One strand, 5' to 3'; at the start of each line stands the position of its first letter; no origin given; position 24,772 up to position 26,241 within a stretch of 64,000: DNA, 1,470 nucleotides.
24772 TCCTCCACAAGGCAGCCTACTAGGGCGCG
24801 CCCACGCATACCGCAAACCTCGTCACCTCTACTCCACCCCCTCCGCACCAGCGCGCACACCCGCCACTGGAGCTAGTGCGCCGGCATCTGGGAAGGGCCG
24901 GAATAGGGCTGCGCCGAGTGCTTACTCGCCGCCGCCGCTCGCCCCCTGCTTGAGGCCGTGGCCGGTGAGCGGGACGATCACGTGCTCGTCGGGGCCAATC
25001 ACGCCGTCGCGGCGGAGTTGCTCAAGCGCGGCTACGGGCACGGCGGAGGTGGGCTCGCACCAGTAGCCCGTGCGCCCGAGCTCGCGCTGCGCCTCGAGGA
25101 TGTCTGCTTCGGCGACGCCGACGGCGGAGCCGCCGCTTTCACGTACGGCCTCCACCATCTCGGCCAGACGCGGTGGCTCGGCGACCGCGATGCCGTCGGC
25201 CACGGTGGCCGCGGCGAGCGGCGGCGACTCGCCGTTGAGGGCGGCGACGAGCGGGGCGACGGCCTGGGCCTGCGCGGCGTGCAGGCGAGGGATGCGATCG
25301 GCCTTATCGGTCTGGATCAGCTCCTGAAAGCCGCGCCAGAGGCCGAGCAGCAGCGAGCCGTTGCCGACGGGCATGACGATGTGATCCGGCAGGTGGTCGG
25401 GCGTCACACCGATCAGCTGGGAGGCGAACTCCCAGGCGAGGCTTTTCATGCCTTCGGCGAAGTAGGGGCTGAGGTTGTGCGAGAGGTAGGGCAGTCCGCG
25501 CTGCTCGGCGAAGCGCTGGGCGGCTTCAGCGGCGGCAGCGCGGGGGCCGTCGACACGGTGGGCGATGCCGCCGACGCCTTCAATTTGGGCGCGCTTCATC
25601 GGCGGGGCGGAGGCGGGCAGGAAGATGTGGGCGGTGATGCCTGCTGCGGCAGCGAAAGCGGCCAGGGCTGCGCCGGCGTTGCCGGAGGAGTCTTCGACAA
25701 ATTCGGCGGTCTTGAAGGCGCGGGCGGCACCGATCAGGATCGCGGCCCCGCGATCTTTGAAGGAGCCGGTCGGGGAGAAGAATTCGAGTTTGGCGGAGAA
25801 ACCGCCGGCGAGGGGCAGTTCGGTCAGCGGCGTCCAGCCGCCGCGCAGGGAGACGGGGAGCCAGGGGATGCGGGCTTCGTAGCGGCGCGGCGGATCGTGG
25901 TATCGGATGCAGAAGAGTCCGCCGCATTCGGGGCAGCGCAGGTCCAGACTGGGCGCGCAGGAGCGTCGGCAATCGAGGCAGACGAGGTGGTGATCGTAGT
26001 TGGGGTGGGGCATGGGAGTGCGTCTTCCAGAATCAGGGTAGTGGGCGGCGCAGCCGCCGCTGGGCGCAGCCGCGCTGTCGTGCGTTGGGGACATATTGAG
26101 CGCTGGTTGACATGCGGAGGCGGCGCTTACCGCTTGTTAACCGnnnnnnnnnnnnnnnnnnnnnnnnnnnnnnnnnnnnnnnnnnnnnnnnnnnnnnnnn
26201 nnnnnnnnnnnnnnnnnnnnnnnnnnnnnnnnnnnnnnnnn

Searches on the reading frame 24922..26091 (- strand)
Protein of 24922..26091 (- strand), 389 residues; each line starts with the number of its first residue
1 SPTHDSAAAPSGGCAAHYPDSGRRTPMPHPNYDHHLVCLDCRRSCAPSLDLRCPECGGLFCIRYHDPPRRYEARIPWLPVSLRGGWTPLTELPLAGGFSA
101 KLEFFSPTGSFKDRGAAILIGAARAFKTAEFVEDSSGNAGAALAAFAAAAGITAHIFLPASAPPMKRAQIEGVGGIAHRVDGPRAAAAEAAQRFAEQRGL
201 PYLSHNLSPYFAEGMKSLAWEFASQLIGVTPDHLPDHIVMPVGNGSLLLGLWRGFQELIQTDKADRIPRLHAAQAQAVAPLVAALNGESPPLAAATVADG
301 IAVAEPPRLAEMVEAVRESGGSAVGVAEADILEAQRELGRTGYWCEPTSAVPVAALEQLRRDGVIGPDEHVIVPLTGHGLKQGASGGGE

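Call 3: search_protein_families(library=pfam, proteins=[window:24922-26091:-], max_evalue=0.1)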
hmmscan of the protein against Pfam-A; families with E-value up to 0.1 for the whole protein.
window:24922-26091:- (389 aa): 1 family
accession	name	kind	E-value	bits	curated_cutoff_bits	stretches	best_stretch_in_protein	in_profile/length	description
PF00291.31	PALP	-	4.8e-66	223.5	35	1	81-377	2-295/295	Pyridoxal-phosphate dependent enzyme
